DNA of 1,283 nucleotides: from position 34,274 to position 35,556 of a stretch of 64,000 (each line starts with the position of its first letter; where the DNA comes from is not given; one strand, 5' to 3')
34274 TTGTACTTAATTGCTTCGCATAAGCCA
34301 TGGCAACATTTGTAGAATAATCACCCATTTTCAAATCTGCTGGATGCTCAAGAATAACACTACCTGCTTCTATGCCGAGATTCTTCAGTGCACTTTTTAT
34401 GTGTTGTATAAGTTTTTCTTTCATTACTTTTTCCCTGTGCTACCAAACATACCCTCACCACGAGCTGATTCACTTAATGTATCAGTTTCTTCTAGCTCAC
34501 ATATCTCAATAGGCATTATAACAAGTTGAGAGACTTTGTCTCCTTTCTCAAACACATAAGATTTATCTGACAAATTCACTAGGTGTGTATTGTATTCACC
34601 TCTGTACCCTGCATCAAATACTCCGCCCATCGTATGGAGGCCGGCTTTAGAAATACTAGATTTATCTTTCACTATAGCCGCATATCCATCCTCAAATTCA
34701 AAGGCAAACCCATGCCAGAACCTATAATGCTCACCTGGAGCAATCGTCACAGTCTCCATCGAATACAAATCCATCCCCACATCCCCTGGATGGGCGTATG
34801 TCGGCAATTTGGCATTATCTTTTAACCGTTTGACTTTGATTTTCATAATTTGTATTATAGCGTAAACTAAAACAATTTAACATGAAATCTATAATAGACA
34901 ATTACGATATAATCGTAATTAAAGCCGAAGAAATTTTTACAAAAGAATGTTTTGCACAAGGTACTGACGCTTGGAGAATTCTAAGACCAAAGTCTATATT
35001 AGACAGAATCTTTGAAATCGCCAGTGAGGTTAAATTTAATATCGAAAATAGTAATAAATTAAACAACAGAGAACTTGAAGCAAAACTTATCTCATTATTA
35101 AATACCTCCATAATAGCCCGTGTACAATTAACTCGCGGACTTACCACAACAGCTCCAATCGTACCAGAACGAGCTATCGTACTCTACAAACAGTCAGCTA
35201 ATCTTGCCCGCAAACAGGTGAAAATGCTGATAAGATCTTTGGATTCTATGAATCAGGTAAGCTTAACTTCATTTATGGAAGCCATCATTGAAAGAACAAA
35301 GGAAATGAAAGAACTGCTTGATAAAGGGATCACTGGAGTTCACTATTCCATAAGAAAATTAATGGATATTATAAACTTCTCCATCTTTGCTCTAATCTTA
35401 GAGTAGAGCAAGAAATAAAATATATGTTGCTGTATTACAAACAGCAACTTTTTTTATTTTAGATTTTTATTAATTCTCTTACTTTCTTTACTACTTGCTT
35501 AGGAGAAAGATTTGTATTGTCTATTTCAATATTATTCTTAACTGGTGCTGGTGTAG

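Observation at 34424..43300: Dense dNTP-sanitation and thymidylate-synthesis island with four Nudix paralogs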

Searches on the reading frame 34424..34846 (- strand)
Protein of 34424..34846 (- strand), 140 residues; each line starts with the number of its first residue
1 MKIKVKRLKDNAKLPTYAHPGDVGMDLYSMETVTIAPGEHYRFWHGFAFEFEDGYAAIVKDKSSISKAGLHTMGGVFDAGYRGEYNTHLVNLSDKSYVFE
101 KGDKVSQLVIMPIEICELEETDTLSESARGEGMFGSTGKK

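Call 3: search_protein_families(library=pfam, proteins=[window:34424-34846:-], max_evalue=0.01)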
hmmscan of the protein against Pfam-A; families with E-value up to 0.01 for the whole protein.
window:34424-34846:- (140 aa): 2 families
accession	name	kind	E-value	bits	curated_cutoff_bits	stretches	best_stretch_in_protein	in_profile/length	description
PF00692.24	dUTPase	-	3.5e-24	85.4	22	1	11-138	2-129/129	dUTPase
PF22769.1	DCD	-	3.8e-08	34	27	1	31-111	69-151/153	dCTP deaminase-like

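Call 7: search_protein_families(library=ncbifam, proteins=[window:34424-34846:-], max_evalue=0.01)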
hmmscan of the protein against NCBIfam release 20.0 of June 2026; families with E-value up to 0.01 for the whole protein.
window:34424-34846:- (140 aa): 5 families
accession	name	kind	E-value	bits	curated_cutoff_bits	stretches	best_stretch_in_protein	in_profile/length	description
TIGR00576.1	dut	superfamily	1.9e-32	111.9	102.55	1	2-139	1-143/143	dUTP diphosphatase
NF001862.0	PRK00601.1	equivalog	1.9e-31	108.7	103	1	1-139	6-149/150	dUTP diphosphatase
NF010561.0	PRK13956.1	equivalog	3.3e-07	30.2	223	1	6-139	10-147/147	dUTP diphosphatase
NF002598.0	PRK02253.1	equivalog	1.7e-06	27.7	130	1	31-114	69-151/167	deoxyuridine 5'-triphosphate nucleotidohydrolase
TIGR02274.1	dCTP_deam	equivalog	2.2e-06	27.5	92.8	1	30-113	69-154/180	dCTP deaminase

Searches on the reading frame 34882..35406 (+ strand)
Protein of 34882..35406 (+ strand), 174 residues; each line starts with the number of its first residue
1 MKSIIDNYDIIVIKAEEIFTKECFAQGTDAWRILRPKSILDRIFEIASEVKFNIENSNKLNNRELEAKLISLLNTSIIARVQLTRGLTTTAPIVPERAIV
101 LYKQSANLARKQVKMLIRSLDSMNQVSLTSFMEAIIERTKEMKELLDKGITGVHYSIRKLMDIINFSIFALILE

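Call 3: search_protein_families(library=pfam, proteins=[window:34882-35406:+], max_evalue=0.01)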
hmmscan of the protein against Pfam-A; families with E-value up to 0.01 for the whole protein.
window:34882-35406:+ (174 aa): 1 family
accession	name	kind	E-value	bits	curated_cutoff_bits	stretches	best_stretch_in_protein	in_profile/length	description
PF07659.16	DUF1599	-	2.6e-10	40.9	25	2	29-83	7-61/61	Nucleotide modification associated domain 1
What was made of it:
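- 34882..35406 (+): DUF1599 ('nucleotide modification associated domain 1'), a two-repeat helical protein of unknown function. It is a strain-variable allele. PF07659, E = 2.6e-10 (call 3).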

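Call 7: search_protein_families(library=ncbifam, proteins=[window:34882-35406:+], max_evalue=0.01)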
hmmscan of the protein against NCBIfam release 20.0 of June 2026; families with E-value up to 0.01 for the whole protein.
window:34882-35406:+ (174 aa): 0 families

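Call 20: search_solved_structures(query=window:34882-35406:+, max_evalue=1)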
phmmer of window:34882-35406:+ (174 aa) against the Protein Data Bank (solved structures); distinct sequences matched with E-value up to 1: 6.
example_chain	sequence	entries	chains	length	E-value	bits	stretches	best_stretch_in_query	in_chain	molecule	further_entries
3s02_A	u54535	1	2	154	0.075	16.3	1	44-131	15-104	Motility protein B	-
3s03_A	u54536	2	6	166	0.085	16.1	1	44-132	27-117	Motility protein B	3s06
3s0h_A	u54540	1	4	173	0.088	16.1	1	43-132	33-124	Motility protein B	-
3s0w_A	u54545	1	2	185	0.1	15.8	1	43-132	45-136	Motility protein B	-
3s0y_A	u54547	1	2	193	0.12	15.7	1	44-132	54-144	Motility protein B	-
3cyp_B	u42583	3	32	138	0.16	15.2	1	70-132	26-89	Chemotaxis protein motB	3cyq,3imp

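Call 29: search_protein_families(library=padloc, proteins=[window:34882-35406:+], max_evalue=0.01)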
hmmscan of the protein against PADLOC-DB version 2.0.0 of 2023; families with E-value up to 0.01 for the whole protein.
window:34882-35406:+ (174 aa): 0 families

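Call 30: search_protein_families(library=phrogs, proteins=[window:34882-35406:+], max_evalue=0.001)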
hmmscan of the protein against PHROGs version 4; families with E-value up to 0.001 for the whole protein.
window:34882-35406:+ (174 aa): 0 families

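Call 64: find_homologous_proteins(query=window:34882-35406:+, max_evalue=0.001)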
Query window:34882-35406:+ (174 aa): 1 proteins with E <= 0.001 among 69 candidates.
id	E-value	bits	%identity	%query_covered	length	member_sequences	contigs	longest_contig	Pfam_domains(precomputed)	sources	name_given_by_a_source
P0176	8.0e-102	355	100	100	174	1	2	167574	PF07659.17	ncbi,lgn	-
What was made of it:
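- Tried and rejected: The word-index search found only the query itself (call 64).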

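Call 69: search_protein_representatives(protein=window:34882-35406:+)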
Query: 174 residues. Proteins with E-value up to 0.001 (for the whole library): 91; up to 1e-10: 3; up to 1e-30: 1. The best 91 are listed.
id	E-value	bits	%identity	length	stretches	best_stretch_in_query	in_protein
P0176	2.5e-102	355.4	100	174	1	1-174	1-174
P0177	3.8e-12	62.7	28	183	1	2-172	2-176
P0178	8.3e-11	58.4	31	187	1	5-172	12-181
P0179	1.3e-10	57.8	31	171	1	5-173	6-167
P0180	4.9e-10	55.9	27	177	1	2-173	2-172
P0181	8.1e-09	51.9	28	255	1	8-147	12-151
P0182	3.1e-08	50.0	27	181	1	7-172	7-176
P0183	4.9e-08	49.4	31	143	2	3-112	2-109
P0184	6.6e-08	49.0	28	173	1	4-171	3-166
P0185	1.7e-07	47.6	29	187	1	8-172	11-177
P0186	1.9e-07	47.5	25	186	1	2-173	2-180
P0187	3.0e-07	46.8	31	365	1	29-172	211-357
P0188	5.3e-07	46.0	34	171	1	14-108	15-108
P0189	2.1e-06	44.1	29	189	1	6-172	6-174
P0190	2.2e-06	44.0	32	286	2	8-87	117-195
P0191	2.4e-06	43.9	26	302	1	8-172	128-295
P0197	4.4e-06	43.1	27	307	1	15-172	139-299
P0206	9.2e-06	42.0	27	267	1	12-172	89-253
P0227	1.1e-04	38.5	32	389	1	16-172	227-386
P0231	1.5e-04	38.1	27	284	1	7-172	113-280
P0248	3.9e-04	36.7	25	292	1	5-172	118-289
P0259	6.1e-04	36.1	28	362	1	5-172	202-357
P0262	6.8e-04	36.0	25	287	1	14-172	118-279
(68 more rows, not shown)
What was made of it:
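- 34882..35406 (+): The nearest other relatives are at most 31% identical (call 69).
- Tried and rejected: The full HMMER search found 91 representative clusters, all at most 31% identical (call 69).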

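Call 70: search_protein_families(library=pfam, proteins=[P0187, P0191, P0197, P0227, P0259, P0190, P0231, P0248, P0262, P0206], max_evalue=0.001)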
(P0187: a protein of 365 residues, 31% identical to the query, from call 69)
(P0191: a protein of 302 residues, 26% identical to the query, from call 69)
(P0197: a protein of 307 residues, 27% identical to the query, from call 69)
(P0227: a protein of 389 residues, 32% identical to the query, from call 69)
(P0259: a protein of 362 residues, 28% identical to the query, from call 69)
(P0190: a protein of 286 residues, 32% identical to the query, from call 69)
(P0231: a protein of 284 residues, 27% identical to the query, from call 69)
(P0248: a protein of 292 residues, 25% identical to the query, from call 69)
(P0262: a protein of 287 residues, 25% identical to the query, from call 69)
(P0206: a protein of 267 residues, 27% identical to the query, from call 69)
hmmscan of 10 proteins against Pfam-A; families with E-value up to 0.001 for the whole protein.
P0187 (365 aa): 1 family
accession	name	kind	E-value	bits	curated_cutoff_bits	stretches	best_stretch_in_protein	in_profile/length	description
PF07659.16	DUF1599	-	5.9e-59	196.7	25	2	205-265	1-61/61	Nucleotide modification associated domain 1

P0191 (302 aa): 1 family
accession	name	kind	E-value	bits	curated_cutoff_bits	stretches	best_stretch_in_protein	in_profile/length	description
PF07659.16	DUF1599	-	3.8e-54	181.3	25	2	142-202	1-61/61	Nucleotide modification associated domain 1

P0197 (307 aa): 1 family
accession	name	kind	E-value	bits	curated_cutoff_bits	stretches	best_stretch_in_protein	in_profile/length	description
PF07659.16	DUF1599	-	2.2e-56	188.5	25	2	146-206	1-61/61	Nucleotide modification associated domain 1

P0227 (389 aa): 1 family
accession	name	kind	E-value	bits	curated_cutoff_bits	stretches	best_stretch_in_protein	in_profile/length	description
PF07659.16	DUF1599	-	1.4e-22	80.2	25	2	238-293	6-61/61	Nucleotide modification associated domain 1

P0259 (362 aa): 1 family
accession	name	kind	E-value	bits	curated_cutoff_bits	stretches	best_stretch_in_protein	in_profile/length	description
PF07659.16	DUF1599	-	4.1e-59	197.3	25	2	298-359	1-61/61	Nucleotide modification associated domain 1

P0190 (286 aa): 1 family
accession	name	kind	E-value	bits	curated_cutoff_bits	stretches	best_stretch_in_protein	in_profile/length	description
PF07659.16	DUF1599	-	2.8e-53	178.5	25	2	224-285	1-61/61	Nucleotide modification associated domain 1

P0231 (284 aa): 1 family
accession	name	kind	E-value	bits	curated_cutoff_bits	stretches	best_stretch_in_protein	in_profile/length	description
PF07659.16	DUF1599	-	4.5e-50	168.3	25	2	128-188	1-61/61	Nucleotide modification associated domain 1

P0248 (292 aa): 1 family
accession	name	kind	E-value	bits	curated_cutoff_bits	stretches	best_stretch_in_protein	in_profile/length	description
PF07659.16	DUF1599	-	1.1e-28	99.8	25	2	229-291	2-61/61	Nucleotide modification associated domain 1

P0262 (287 aa): 1 family
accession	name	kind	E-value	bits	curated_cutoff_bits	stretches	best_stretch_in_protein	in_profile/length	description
PF07659.16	DUF1599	-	1.8e-51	172.7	25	2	220-281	1-61/61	Nucleotide modification associated domain 1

P0206 (267 aa): 1 family
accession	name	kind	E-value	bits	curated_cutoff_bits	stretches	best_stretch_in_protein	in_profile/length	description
PF07659.16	DUF1599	-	4.8e-58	193.8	25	2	194-255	1-61/61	Nucleotide modification associated domain 1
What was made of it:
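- Tried and rejected: Longer homologs carry no second Pfam domain (call 70).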

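Call 72: search_solved_structures(query=A5, max_evalue=1)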
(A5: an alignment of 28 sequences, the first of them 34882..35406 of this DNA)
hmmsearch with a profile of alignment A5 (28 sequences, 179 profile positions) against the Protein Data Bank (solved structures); distinct sequences matched with E-value up to 1: 2.
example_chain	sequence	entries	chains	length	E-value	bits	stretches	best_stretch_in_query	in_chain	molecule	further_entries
3oq3_A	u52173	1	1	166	0.15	15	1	87-149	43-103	Interferon alpha-5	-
28jw_G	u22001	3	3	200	0.2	14.6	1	70-141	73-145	Large ribosomal subunit protein bL9c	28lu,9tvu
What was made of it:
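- Tried and rejected: A profile search against PDB gave nothing (call 72).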
